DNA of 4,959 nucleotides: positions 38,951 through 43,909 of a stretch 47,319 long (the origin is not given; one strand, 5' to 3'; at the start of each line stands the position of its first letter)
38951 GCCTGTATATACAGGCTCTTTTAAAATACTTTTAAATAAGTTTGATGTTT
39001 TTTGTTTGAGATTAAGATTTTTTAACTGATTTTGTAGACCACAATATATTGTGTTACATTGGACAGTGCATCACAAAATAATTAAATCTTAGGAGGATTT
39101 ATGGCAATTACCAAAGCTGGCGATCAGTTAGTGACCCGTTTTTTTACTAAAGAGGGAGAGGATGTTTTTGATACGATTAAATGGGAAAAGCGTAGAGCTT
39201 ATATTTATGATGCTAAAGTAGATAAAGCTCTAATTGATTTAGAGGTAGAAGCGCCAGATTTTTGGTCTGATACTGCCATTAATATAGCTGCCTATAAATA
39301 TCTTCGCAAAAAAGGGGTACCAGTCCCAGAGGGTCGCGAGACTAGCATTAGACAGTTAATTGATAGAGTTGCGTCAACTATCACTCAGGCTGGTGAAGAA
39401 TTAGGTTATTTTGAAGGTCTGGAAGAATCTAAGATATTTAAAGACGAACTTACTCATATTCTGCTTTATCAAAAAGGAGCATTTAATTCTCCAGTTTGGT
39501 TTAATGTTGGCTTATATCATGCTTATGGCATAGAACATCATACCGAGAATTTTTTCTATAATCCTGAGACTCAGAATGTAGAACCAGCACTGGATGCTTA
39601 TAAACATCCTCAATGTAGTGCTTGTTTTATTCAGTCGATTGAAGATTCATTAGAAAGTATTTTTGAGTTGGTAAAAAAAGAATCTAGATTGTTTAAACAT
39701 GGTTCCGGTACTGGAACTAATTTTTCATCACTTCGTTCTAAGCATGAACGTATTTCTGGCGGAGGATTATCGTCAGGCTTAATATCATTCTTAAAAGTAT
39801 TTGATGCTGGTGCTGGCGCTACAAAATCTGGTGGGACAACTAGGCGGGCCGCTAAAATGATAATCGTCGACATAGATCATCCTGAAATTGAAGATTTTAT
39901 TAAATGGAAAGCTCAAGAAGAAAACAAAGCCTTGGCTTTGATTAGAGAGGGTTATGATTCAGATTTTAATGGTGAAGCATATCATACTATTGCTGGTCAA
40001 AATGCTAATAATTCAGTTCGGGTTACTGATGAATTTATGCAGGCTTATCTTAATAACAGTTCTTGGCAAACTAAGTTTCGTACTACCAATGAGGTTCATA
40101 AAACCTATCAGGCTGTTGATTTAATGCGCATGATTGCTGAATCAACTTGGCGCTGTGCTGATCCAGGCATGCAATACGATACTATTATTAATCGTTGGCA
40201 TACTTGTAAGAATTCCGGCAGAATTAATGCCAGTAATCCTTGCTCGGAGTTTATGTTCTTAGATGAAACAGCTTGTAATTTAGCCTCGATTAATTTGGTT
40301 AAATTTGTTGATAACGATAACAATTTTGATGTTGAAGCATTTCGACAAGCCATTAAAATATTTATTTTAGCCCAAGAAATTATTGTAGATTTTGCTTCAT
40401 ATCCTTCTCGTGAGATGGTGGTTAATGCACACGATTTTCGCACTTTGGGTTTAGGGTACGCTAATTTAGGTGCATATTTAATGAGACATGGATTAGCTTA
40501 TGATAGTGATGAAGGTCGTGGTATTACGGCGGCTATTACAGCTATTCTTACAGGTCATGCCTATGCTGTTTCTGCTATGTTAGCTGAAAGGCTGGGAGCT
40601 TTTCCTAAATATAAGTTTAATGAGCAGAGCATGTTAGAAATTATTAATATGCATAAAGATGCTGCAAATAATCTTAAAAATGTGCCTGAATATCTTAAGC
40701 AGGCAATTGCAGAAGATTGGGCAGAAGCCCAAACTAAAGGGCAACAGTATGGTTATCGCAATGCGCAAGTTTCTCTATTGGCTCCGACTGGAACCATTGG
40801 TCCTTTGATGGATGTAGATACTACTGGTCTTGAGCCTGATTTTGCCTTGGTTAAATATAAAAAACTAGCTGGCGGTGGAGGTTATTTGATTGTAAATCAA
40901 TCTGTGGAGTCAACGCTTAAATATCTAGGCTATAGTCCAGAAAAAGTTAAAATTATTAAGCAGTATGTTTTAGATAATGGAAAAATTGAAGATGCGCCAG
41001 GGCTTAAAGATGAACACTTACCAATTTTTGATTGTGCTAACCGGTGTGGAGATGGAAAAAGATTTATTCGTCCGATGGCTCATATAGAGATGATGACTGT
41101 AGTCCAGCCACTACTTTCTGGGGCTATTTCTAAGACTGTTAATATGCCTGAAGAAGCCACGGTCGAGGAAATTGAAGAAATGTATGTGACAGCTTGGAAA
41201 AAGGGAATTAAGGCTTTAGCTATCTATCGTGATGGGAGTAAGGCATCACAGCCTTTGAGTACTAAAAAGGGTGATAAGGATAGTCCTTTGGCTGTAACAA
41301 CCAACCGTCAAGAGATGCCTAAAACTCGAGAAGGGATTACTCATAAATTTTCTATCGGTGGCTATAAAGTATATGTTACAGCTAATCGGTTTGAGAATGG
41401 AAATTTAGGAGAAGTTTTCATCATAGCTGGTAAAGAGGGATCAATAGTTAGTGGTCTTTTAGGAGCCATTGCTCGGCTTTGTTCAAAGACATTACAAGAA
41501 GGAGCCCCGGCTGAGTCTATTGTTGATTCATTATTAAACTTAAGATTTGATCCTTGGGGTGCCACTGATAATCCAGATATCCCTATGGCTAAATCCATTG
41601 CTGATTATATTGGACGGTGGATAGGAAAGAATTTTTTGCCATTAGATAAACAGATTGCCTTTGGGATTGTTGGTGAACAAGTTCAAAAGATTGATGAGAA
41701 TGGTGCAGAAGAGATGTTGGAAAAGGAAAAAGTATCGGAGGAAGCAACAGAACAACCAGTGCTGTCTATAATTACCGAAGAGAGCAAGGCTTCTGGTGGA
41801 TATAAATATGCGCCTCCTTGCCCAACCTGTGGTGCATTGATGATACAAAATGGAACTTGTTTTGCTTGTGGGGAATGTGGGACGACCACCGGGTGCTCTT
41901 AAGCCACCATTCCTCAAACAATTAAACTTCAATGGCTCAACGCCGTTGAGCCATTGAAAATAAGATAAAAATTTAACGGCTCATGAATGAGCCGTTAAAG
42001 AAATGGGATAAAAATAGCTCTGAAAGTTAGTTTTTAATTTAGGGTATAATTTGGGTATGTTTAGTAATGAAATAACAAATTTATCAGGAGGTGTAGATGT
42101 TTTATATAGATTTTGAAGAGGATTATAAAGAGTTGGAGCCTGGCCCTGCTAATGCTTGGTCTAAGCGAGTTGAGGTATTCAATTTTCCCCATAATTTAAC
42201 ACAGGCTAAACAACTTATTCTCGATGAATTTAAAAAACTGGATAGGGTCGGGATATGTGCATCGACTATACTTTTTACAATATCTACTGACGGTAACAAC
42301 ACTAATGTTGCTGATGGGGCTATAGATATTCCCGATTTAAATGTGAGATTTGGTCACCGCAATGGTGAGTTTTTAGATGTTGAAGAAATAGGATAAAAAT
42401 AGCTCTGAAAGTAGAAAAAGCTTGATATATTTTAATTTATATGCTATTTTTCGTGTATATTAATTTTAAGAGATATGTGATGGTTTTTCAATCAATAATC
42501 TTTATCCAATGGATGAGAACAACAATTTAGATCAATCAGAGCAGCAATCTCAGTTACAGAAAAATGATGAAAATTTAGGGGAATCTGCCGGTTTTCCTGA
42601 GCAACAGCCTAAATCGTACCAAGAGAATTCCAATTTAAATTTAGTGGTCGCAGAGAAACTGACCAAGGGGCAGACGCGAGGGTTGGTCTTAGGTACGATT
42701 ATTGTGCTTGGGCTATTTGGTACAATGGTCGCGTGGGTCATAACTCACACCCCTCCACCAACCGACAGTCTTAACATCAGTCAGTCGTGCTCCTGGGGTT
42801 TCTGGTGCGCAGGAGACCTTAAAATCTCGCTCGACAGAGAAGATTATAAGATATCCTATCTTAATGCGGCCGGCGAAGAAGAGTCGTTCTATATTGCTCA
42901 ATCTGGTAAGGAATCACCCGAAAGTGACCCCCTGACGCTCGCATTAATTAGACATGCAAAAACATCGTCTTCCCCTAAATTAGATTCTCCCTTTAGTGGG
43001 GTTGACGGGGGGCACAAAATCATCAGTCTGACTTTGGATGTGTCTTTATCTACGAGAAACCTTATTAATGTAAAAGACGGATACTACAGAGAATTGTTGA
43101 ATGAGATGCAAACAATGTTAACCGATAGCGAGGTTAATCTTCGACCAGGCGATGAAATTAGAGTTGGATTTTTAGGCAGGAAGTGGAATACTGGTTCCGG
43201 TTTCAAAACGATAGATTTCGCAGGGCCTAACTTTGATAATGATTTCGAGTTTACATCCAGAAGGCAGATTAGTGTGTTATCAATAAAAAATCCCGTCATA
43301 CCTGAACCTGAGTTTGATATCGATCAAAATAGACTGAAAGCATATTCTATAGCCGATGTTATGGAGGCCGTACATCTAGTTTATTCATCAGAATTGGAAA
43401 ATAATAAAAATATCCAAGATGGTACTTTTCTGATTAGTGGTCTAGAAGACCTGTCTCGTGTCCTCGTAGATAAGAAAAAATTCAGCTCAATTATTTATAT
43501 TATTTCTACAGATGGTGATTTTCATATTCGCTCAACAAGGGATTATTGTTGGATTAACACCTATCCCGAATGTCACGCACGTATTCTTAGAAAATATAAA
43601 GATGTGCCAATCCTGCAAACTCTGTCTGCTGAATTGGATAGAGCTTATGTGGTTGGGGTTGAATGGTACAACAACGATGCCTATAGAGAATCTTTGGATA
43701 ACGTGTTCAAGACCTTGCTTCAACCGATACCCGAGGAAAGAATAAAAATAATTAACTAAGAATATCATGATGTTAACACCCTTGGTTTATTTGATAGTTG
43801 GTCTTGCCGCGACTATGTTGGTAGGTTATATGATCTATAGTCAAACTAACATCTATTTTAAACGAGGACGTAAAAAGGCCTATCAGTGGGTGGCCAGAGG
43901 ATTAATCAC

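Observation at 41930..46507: Cassette bracketed by a duplicated double-hairpin module: candidate undescribed membrane vWA / coiled-coil / nuclease system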

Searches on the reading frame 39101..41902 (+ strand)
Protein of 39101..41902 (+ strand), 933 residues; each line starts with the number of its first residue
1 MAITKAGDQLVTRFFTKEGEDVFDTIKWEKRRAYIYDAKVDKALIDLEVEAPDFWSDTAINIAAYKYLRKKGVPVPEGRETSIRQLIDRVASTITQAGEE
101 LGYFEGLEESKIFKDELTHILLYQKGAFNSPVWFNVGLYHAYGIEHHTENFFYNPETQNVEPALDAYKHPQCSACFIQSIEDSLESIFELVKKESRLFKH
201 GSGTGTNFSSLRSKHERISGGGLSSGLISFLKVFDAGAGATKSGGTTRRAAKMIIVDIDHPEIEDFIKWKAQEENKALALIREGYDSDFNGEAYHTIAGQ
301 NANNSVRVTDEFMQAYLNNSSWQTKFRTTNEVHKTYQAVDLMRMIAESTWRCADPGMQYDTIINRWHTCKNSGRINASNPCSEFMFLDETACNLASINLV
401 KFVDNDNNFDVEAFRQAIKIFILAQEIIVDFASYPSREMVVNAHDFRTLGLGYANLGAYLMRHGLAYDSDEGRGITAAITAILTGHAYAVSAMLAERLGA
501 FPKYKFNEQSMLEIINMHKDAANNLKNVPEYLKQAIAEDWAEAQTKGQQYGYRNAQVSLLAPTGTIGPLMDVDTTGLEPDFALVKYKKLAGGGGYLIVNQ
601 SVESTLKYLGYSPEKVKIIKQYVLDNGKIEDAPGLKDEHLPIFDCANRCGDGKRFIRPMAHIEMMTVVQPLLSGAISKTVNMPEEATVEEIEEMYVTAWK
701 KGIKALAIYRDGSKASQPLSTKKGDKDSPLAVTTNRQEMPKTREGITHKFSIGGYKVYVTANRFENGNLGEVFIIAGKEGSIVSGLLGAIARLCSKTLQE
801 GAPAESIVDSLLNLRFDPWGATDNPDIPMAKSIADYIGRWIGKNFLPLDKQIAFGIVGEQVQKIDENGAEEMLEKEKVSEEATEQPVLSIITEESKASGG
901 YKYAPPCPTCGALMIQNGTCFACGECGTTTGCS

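Call 14: search_protein_families(library=pfam, proteins=[window:39101-41902:+], max_evalue=0.1)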
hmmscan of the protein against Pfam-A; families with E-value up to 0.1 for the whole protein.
window:39101-41902:+ (933 aa): 4 families
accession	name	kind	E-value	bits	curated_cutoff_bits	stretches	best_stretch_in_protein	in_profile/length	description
PF02867.20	Ribonuc_red_lgC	-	2e-135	452.8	23.9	1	173-709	1-523/523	Ribonucleotide reductase, barrel domain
PF08471.15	Ribonuc_red_2_N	-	6.7e-18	65.2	27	1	48-124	10-103/103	Class II vitamin B12-dependent ribonucleotide reductase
PF12637.14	TSCPD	-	4.7e-12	46.5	22.8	1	750-842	7-85/88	TSCPD domain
PF00317.26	Ribonuc_red_lgN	-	0.0073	16.8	28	1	58-138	6-74/77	Ribonucleotide reductase, all-alpha domain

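Call 82: list_cluster_members(proteins=[P0013, L160:1361-2800:+, L160:3024-3803:+, window:39101-41902:+, window:36288-37505:+])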
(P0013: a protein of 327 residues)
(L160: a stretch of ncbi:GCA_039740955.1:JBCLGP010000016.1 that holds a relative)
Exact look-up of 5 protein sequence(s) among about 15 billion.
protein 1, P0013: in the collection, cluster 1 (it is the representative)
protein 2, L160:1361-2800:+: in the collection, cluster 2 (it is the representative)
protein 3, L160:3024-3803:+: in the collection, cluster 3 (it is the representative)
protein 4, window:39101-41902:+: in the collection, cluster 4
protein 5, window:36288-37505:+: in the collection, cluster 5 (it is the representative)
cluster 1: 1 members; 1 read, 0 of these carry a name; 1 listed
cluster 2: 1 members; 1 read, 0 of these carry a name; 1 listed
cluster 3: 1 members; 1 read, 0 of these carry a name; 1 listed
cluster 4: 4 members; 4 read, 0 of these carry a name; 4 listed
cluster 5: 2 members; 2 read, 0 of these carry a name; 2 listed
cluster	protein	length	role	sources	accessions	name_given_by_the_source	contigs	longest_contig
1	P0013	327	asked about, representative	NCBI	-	-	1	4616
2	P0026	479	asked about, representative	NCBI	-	-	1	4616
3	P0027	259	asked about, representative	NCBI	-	-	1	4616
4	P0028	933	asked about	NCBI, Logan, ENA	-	-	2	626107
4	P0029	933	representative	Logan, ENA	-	-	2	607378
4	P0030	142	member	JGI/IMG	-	-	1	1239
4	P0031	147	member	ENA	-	-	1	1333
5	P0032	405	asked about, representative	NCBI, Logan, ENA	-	-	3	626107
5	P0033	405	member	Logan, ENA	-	-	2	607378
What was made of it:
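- Tried and rejected: The cluster look-up gave no names (call 82).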

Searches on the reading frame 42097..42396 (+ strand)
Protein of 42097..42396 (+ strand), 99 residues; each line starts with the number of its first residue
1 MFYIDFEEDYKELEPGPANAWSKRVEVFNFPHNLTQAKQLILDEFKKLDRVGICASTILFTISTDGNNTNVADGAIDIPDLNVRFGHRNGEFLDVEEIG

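Call 12: search_protein_families(library=padloc, proteins=[window:42097-42396:+], max_evalue=0.1)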
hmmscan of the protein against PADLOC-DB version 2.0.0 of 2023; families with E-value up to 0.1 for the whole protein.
window:42097-42396:+ (99 aa): 0 families

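Call 14: search_protein_families(library=pfam, proteins=[window:42097-42396:+], max_evalue=0.1)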
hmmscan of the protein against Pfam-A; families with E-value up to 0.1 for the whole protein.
window:42097-42396:+ (99 aa): 0 families

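Call 15: search_protein_families(library=ncbifam, proteins=[window:42097-42396:+], max_evalue=0.1)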
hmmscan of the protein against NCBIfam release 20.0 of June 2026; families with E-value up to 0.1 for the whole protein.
window:42097-42396:+ (99 aa): 0 families

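Call 72: search_protein_families(library=phrogs, proteins=[window:42097-42396:+], max_evalue=0.01)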
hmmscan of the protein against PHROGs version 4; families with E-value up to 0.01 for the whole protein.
window:42097-42396:+ (99 aa): 0 families

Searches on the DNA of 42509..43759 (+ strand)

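Call 96: search_rna_families(source=L002, start=9300, end=16200, threshold=evalue, max_evalue=1)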
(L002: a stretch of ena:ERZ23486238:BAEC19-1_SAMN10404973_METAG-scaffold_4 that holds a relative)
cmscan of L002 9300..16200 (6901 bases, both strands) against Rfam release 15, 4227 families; matches with E-value up to 1: 1.
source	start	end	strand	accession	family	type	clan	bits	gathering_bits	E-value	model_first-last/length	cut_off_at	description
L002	15649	15711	+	RF01130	sR46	Gene; snRNA; snoRNA; CD-box;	-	26.7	50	0.0039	1-56/56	no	Small nucleolar RNA sR46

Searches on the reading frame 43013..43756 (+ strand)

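Call 36: search_protein_families(library=pfam, proteins=[window:43013-43756:+], max_evalue=10)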
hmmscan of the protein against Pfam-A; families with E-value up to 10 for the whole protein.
seq(248 aa): 2 families
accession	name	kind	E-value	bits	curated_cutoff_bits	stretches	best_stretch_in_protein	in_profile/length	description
PF14760.11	Rnk_N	-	0.14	13.1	23.7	1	197-214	24-41/41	Rnk N-terminus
PF19785.4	UPF0738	-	0.15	12.5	27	1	139-182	21-63/117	Family of unknown function (UPF0738)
